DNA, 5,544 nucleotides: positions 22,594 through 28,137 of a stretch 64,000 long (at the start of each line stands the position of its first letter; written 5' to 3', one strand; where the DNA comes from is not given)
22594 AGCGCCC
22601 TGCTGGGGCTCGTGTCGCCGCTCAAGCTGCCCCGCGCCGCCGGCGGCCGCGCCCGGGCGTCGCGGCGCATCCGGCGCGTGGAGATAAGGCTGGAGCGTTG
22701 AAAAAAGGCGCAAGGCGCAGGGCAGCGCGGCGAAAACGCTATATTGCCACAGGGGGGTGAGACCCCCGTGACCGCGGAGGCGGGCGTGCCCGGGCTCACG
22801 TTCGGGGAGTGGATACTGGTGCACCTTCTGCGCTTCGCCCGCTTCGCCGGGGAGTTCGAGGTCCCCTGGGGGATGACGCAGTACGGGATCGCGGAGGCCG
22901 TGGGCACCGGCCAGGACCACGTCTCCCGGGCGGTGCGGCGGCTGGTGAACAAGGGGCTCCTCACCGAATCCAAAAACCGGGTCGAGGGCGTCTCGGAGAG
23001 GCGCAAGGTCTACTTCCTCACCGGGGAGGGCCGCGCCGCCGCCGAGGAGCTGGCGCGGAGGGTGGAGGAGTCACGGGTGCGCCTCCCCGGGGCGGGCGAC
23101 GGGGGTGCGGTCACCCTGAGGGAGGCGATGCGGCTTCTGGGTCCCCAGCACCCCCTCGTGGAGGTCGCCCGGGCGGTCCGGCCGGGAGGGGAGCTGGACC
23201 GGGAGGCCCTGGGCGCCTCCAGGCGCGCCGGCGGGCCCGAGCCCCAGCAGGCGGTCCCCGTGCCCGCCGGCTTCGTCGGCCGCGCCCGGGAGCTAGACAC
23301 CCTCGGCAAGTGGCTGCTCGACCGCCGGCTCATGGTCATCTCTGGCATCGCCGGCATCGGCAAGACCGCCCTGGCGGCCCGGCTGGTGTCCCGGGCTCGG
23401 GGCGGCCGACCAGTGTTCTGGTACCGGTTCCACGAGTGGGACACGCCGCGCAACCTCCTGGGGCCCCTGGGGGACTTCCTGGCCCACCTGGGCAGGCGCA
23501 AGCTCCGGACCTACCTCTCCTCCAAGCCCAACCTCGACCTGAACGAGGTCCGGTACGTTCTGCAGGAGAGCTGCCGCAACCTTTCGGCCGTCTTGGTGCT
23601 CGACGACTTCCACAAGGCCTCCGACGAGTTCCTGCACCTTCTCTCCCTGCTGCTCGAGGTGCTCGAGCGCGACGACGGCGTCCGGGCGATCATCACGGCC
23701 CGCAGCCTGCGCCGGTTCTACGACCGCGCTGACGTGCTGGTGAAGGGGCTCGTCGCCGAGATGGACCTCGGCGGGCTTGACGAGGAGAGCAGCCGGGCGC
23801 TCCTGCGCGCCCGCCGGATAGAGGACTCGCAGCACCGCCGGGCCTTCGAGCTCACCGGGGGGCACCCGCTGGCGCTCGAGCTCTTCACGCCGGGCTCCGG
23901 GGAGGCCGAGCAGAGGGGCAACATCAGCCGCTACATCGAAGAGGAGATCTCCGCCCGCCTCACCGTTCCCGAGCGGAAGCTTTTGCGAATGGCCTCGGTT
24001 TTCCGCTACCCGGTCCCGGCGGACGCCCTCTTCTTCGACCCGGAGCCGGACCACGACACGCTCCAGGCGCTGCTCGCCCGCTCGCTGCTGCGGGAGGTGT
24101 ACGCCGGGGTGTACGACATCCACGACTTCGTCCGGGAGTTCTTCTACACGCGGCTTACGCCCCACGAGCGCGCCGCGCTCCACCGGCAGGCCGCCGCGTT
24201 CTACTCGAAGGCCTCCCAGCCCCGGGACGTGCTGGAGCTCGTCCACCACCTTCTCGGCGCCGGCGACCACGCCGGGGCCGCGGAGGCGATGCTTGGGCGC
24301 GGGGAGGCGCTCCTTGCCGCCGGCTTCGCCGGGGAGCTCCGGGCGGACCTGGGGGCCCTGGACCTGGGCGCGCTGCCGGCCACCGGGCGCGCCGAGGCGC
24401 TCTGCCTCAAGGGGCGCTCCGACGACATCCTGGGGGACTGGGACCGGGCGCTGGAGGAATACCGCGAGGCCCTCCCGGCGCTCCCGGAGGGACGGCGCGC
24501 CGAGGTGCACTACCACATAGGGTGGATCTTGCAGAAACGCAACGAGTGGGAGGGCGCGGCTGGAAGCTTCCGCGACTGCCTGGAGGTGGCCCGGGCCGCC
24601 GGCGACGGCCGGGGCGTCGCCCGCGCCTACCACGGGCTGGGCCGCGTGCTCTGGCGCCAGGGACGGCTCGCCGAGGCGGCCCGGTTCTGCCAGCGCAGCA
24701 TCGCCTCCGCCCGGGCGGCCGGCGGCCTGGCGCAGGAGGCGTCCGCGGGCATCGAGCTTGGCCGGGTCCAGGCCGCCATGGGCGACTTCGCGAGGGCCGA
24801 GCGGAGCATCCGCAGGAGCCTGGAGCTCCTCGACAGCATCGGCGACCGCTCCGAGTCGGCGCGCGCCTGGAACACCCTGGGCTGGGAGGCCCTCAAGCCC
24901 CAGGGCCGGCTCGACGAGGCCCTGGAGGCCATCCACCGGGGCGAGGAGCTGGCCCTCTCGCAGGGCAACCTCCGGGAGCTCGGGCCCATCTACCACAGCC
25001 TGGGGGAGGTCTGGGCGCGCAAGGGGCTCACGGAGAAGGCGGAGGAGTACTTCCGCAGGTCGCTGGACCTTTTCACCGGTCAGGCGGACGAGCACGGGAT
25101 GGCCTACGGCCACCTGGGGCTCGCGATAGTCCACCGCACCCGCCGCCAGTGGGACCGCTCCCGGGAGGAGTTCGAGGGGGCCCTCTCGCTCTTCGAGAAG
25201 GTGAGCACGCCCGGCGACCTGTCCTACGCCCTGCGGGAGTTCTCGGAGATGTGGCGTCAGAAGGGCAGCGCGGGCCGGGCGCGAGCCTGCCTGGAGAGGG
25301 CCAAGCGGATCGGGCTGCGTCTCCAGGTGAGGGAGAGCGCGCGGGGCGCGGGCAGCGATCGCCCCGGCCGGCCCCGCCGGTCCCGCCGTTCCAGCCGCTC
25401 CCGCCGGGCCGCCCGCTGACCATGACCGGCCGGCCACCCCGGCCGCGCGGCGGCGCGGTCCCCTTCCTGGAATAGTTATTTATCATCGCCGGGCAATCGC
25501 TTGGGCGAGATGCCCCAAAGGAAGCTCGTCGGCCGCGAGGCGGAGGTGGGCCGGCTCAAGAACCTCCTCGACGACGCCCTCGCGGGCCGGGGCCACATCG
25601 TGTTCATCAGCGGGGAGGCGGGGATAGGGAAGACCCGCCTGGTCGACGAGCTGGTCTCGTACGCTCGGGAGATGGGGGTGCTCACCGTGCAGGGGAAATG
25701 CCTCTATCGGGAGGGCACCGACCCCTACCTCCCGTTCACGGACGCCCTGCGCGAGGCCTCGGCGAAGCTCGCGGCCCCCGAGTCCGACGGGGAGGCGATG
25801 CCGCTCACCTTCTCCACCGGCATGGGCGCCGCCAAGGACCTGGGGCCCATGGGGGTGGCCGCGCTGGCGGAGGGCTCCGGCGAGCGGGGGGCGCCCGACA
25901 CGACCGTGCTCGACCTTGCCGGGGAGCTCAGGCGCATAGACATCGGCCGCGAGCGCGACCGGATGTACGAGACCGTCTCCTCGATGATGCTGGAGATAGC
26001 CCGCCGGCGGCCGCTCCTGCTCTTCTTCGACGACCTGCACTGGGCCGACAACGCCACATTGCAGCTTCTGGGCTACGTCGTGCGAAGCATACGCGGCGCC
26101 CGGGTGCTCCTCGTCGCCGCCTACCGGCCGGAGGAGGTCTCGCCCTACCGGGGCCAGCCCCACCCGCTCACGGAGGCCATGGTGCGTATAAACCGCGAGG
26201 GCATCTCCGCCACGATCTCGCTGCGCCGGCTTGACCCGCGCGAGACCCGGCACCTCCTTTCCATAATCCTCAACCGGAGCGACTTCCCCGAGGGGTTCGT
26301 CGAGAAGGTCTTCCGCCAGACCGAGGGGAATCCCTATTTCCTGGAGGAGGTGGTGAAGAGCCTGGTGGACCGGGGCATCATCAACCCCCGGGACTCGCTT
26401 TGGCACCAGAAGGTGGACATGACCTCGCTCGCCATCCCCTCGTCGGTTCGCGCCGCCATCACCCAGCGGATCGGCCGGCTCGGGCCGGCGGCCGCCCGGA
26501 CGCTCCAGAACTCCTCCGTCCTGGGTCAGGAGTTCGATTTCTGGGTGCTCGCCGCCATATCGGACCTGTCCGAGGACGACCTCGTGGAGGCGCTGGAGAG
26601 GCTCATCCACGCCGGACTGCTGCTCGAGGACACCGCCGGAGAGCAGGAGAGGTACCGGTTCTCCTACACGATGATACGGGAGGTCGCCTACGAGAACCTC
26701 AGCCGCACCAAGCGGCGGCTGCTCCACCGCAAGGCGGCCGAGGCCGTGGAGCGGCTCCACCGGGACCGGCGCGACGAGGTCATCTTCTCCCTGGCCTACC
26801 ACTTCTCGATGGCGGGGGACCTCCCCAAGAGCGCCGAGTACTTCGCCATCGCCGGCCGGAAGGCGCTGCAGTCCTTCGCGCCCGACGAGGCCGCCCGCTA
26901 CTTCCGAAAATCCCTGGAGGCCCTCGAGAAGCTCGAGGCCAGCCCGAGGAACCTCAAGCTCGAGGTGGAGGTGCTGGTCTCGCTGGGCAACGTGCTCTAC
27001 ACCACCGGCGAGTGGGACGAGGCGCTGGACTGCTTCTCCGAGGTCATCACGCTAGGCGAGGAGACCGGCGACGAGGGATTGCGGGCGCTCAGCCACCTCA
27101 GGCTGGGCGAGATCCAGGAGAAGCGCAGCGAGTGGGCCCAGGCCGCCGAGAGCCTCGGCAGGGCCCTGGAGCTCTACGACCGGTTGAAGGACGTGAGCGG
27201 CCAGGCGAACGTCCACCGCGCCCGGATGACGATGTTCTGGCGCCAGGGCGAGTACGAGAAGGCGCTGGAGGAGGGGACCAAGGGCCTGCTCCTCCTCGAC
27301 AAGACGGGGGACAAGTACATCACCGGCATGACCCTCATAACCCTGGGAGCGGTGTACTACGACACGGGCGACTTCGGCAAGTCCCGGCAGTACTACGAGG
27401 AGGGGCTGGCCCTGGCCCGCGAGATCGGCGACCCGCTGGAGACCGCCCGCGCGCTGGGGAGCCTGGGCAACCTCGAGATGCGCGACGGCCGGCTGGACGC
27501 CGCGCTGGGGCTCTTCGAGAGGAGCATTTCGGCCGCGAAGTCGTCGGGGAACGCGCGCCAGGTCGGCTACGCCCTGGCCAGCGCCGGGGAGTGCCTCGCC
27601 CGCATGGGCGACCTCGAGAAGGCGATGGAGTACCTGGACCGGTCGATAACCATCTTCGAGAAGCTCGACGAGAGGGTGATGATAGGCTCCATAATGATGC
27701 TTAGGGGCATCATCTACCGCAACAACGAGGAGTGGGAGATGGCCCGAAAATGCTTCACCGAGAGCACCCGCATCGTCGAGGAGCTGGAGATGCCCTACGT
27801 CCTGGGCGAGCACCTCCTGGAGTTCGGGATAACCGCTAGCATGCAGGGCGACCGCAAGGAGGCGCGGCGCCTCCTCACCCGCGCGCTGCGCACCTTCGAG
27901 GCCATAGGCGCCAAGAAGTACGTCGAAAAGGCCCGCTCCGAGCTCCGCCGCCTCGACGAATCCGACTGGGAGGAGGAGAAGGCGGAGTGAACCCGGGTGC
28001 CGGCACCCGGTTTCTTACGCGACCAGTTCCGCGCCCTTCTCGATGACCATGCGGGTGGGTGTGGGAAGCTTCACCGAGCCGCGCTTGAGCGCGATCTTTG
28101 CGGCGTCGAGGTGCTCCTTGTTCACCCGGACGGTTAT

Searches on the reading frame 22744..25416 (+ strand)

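Call 85: search_protein_families(library=pfam, proteins=[window:22744-25416:+], max_evalue=0.001)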
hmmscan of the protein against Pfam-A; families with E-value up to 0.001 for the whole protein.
window:22744-25416:+ (891 aa): 15 families
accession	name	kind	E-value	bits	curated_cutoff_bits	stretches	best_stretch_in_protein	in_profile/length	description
PF13424.12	TPR_12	-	7.3e-24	84.2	30.1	4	586-657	3-76/77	Tetratricopeptide repeat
PF07719.23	TPR_2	-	7e-21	73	27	0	626-654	1-29/34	Tetratricopeptide repeat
PF00515.34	TPR_1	-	1.3e-14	53.8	27.8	0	626-653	1-28/34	Tetratricopeptide repeat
PF13176.12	TPR_7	-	6.2e-14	51.3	27.9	0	628-658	1-31/36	Tetratricopeptide repeat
PF13181.12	TPR_8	-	5.6e-13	48.4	25.7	0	626-655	1-30/34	Tetratricopeptide repeat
PF17874.7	TPR_MalT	-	7.9e-13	48.8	45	1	564-737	15-191/336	MalT-like TPR region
PF13191.12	AAA_16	-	3.2e-10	41.2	32.6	1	177-310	2-162/167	AAA ATPase domain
PF13432.12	TPR_16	-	4.2e-10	40.3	32.7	1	593-656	4-61/65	Tetratricopeptide repeat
PF13374.12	TPR_10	-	5.1e-10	39.5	27.5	1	625-658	1-34/42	Tetratricopeptide repeat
PF13401.12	AAA_22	-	7.4e-10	39.7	27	1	194-318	5-121/130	AAA domain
PF05729.18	NACHT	-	1.3e-05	25.5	26.7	1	195-355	1-161/167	NACHT domain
PF01637.24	ATPase_2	-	2.1e-05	24.9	33.2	1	177-321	1-156/225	ATPase domain predominantly from Archaea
PF13545.12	HTH_Crp_2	-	2.7e-05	24.5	27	1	28-79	7-57/70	Crp-like helix-turn-helix domain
PF13174.12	TPR_6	-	0.00087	20.2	26.3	0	588-614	2-28/33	Tetratricopeptide repeat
PF13481.12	AAA_25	-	0.00097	19.3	27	0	180-230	18-66/195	AAA domain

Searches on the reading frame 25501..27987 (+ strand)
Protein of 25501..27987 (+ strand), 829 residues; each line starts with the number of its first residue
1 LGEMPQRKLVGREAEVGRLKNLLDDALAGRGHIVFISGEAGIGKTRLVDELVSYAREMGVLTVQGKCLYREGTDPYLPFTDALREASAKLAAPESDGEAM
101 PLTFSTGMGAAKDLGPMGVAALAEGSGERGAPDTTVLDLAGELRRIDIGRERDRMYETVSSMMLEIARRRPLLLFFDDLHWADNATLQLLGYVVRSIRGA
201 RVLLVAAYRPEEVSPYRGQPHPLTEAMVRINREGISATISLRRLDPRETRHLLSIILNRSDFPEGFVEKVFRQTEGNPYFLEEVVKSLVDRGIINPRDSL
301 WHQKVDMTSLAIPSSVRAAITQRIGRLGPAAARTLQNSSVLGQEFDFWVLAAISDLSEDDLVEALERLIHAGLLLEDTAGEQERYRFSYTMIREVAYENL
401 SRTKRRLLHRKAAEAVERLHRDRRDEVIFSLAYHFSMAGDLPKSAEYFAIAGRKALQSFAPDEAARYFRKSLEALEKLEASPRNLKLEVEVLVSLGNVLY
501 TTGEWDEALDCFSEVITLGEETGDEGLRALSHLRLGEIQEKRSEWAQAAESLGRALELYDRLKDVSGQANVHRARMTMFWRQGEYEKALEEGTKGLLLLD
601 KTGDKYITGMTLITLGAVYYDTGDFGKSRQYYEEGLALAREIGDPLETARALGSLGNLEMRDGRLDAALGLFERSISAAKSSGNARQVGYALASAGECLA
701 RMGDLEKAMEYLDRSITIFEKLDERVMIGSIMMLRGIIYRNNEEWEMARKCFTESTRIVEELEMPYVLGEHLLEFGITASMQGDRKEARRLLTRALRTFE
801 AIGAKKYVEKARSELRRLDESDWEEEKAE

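Call 85: search_protein_families(library=pfam, proteins=[window:25501-27987:+], max_evalue=0.001)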
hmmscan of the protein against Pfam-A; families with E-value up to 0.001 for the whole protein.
window:25501-27987:+ (829 aa): 19 families
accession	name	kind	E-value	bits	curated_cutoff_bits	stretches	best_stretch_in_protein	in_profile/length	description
PF13424.12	TPR_12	-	7.8e-42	141.8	30.1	4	647-721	1-77/77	Tetratricopeptide repeat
PF07719.23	TPR_2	-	8.4e-33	110.2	27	1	612-640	4-32/34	Tetratricopeptide repeat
PF13191.12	AAA_16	-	2.8e-29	103.2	32.6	1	8-204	1-166/167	AAA ATPase domain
PF00515.34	TPR_1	-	1.2e-27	95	27.8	1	490-518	2-30/34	Tetratricopeptide repeat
PF17874.7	TPR_MalT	-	3.6e-24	86.1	45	2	569-727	3-160/336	MalT-like TPR region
PF13176.12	TPR_7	-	2.2e-18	65.2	27.9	0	532-564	2-34/36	Tetratricopeptide repeat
PF13374.12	TPR_10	-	7e-18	64.5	27.5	0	609-641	2-34/42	Tetratricopeptide repeat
PF13432.12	TPR_16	-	6e-15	55.8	32.7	1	615-679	3-61/65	Tetratricopeptide repeat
PF13428.12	TPR_14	-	5.8e-13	48.6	23.5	0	651-686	3-38/44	Tetratricopeptide repeat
PF13181.12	TPR_8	-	5.5e-12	45.3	25.7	0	692-718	4-30/34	Tetratricopeptide repeat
PF13174.12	TPR_6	-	6.5e-10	39.4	26.3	0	695-716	6-27/33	Tetratricopeptide repeat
PF14938.12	SNAP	-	4.6e-08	33.3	25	0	662-795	87-222/282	Soluble NSF attachment protein, SNAP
PF07721.20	TPR_4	-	1.6e-06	28.6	27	0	491-511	3-23/26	Tetratricopeptide repeat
PF14559.12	TPR_19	-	1.3e-05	25.8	25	0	660-714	2-50/68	Tetratricopeptide repeat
PF10602.15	RPN7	-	8.3e-05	22.8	29.6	0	669-801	16-145/174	26S proteasome subunit RPN7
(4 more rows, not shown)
